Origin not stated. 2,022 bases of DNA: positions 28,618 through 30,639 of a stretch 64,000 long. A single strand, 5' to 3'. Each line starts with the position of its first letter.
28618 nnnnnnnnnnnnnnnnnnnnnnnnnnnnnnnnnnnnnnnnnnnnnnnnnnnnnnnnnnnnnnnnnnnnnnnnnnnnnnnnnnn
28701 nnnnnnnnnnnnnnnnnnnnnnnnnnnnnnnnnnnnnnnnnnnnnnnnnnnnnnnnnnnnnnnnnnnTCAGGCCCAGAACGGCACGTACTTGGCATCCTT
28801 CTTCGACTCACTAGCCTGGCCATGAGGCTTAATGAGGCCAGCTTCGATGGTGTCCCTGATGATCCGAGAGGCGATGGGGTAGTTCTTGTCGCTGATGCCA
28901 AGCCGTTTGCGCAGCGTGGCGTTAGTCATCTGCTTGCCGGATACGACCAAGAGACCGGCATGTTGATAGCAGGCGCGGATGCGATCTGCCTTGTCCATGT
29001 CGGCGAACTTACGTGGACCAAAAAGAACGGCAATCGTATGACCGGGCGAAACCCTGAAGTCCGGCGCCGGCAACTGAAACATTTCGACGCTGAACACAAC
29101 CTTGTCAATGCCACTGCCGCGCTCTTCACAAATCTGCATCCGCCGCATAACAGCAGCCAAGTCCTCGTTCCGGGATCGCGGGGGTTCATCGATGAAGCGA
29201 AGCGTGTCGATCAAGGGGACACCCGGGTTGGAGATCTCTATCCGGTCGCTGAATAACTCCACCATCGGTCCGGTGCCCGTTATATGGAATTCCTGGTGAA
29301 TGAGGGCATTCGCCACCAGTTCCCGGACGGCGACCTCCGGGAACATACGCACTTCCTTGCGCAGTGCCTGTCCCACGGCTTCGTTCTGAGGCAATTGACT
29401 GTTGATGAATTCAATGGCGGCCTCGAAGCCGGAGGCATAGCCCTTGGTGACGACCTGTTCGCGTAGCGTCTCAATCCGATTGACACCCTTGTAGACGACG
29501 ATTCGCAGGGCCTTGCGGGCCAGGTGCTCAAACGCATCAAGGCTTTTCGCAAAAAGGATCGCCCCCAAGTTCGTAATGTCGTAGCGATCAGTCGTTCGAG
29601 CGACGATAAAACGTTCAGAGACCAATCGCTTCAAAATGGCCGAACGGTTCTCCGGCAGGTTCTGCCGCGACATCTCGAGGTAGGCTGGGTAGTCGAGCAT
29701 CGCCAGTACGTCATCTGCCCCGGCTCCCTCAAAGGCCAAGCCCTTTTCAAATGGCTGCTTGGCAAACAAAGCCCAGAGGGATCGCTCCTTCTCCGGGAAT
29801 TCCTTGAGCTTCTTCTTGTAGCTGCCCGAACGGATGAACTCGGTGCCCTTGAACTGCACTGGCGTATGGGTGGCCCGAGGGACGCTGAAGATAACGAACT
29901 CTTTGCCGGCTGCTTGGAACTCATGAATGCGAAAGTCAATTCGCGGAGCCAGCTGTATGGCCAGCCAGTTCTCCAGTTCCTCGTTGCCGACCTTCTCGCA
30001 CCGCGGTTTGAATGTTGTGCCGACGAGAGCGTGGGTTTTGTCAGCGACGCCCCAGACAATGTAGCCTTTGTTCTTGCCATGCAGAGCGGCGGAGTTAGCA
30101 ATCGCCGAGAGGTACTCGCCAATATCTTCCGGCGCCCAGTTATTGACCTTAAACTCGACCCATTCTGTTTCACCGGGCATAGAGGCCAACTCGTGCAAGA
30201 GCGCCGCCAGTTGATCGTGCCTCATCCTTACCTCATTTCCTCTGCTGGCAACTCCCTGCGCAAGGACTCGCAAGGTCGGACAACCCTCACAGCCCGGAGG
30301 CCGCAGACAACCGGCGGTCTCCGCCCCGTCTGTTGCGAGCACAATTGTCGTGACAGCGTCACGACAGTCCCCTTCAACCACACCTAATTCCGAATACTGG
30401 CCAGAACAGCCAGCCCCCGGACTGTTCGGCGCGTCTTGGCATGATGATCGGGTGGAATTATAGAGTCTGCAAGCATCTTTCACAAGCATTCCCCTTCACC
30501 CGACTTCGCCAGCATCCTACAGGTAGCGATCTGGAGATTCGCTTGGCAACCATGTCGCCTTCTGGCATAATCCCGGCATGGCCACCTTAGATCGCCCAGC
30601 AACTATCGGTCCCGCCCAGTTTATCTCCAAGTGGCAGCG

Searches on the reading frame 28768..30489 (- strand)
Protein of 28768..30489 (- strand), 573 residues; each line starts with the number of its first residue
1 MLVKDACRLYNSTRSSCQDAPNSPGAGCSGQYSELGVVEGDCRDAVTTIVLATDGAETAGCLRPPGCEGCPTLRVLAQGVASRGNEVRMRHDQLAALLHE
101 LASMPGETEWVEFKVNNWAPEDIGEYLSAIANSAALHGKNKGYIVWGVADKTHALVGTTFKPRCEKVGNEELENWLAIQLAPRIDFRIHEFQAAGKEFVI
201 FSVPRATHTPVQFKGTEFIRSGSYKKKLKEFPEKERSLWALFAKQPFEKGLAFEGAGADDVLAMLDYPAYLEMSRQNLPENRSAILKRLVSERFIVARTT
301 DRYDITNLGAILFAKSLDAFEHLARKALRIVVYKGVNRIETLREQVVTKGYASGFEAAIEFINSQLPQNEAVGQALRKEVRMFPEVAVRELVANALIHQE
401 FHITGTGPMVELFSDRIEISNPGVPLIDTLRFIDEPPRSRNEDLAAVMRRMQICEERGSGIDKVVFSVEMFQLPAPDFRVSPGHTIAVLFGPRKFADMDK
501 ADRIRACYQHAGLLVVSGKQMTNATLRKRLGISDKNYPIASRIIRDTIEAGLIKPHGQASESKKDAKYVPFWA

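Call 5: search_protein_families(library=pfam, proteins=[window:28768-30489:-], max_evalue=0.01)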
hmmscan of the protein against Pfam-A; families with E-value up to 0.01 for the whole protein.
window:28768-30489:- (573 aa): 2 families
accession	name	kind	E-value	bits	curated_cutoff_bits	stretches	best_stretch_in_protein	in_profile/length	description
PF13749.12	HATPase_c_4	-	2.3e-21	76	26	1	405-484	1-84/89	Putative ATP-dependent DNA helicase recG C-terminal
PF04326.19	SLFN_AlbA_2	-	8.4e-19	68.7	25.3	1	107-228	1-117/118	Schlafen, AlbA_2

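Call 53: find_encoding_contigs(protein=window:28768-30489:-, flank=1000, max_places=3)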
Protein window:28768-30489:- (573 aa): no gene with exactly this product is on record in the collection.
